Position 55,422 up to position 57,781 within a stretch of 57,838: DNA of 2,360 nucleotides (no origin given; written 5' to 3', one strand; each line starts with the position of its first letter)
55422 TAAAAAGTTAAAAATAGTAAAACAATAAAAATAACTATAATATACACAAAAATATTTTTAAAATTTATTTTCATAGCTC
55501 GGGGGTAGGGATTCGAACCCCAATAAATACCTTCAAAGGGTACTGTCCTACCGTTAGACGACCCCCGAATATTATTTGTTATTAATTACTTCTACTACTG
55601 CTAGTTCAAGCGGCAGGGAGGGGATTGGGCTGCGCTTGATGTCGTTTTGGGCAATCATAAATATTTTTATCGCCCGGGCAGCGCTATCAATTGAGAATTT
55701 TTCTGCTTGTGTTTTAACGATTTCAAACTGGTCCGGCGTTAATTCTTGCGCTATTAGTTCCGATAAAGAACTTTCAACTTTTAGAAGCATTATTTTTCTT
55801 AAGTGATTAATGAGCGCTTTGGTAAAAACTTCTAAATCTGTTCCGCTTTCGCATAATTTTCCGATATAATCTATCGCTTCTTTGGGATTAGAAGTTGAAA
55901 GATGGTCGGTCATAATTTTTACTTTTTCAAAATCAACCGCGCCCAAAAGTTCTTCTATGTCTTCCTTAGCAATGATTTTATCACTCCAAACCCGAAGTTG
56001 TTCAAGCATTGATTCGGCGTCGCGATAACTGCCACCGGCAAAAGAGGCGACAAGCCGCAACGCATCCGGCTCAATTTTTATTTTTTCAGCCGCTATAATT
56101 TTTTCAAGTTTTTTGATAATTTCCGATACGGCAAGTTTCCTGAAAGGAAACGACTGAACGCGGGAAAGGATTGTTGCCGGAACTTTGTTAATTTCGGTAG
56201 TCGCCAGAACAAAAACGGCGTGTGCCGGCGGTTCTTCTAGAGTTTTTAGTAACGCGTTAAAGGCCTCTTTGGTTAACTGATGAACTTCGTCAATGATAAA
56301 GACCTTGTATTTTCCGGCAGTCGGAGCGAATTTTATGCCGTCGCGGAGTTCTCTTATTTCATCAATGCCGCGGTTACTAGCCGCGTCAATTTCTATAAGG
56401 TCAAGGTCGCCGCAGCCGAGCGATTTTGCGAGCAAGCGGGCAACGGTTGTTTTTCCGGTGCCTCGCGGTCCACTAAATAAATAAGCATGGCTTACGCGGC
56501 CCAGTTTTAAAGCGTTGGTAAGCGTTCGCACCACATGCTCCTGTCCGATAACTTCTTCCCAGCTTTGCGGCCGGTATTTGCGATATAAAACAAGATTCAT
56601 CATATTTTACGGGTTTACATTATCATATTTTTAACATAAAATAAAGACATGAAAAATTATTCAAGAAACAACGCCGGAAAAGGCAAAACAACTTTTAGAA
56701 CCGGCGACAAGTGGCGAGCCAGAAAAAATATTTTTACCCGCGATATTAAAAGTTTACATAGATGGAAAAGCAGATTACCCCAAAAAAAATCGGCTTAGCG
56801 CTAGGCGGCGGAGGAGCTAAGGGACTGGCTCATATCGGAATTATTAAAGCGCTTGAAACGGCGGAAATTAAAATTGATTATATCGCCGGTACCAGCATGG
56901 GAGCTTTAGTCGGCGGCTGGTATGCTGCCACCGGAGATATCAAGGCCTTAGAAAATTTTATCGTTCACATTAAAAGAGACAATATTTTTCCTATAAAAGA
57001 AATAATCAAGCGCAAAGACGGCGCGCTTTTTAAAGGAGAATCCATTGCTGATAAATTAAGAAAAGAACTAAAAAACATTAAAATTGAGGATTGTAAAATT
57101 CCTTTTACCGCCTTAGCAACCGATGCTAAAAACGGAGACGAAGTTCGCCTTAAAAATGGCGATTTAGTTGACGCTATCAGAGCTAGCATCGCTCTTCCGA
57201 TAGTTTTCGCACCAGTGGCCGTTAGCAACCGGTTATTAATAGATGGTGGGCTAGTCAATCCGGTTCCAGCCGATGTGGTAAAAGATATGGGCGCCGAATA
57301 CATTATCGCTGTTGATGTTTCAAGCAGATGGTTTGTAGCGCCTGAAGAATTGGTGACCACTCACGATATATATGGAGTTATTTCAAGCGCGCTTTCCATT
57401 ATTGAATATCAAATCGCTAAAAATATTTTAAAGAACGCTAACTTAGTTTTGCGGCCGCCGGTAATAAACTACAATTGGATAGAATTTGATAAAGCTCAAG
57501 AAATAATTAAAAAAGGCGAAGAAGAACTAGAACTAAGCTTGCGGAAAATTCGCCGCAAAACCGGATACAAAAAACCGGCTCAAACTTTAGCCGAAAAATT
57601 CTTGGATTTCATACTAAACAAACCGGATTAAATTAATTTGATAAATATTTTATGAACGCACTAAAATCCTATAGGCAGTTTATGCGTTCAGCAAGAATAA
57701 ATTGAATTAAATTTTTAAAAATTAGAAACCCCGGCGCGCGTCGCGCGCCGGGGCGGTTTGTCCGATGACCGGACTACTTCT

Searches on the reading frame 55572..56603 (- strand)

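Call 44: search_protein_families(library=pfam, proteins=[window:55572-56603:-], max_evalue=0.001)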
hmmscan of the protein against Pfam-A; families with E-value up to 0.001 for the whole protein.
window:55572-56603:- (343 aa): 20 families
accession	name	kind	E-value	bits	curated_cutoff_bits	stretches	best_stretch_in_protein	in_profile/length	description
PF13177.12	DNA_pol3_delta2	-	5.1e-36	124.5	27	2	75-157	78-160/161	DNA polymerase III, delta subunit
PF00004.35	AAA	-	2.8e-17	63.8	21.2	1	42-151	2-125/131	ATPase family associated with various cellular activities (AAA)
PF12169.13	DNA_pol3_gamma3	-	2.5e-13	50.4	24.4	1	212-341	2-129/143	DNA polymerase III subunits gamma and tau domain III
PF22608.2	DNAX_ATPase_lid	-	1.5e-10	41.1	27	1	162-202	2-42/49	DNA polymerase III clamp loader subunit, ATPase lid domain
PF05496.18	RuvB_N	-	1.4e-08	35.1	27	1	11-124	2-110/159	Holliday junction DNA helicase RuvB P-loop domain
PF13401.12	AAA_22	-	8.7e-08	33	27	0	42-83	9-50/130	AAA domain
PF13173.12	AAA_14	-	9.5e-07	29.3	27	1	39-133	3-96/129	AAA domain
PF13191.12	AAA_16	-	1.9e-06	28.9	32.6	1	18-62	2-48/167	AAA ATPase domain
PF07728.20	AAA_5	-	3.8e-06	27.4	22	1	42-126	3-94/139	AAA domain (dynein-related subfamily)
PF06068.19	TIP49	-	9.5e-06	25.4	23.8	0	19-71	27-82/347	TIP49 P-loop domain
PF04851.21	ResIII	-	1.2e-05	25.7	22.5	0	95-123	122-151/164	Type III restriction enzyme, res subunit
PF14532.12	Sigma54_activ_2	-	2.4e-05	25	25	1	20-135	2-107/138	Sigma-54 interaction domain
PF03215.21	Rad17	-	0.00021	21.7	23.8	1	7-64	10-71/186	Rad17 P-loop domain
PF12775.13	AAA_7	-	0.00028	20.9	25.8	0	34-117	29-119/181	P-loop containing dynein motor region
PF13479.12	AAA_24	-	0.00044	20.6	27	1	43-118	7-84/195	AAA domain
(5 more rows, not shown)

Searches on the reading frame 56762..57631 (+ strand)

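Call 44: search_protein_families(library=pfam, proteins=[window:56762-57631:+], max_evalue=0.001)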
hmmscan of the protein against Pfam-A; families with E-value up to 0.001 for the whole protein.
window:56762-57631:+ (289 aa): 1 family
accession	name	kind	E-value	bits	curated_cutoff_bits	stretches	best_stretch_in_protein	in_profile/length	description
PF01734.28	Patatin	-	8.7e-35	121.1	27.7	1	12-172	1-189/191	Patatin-like phospholipase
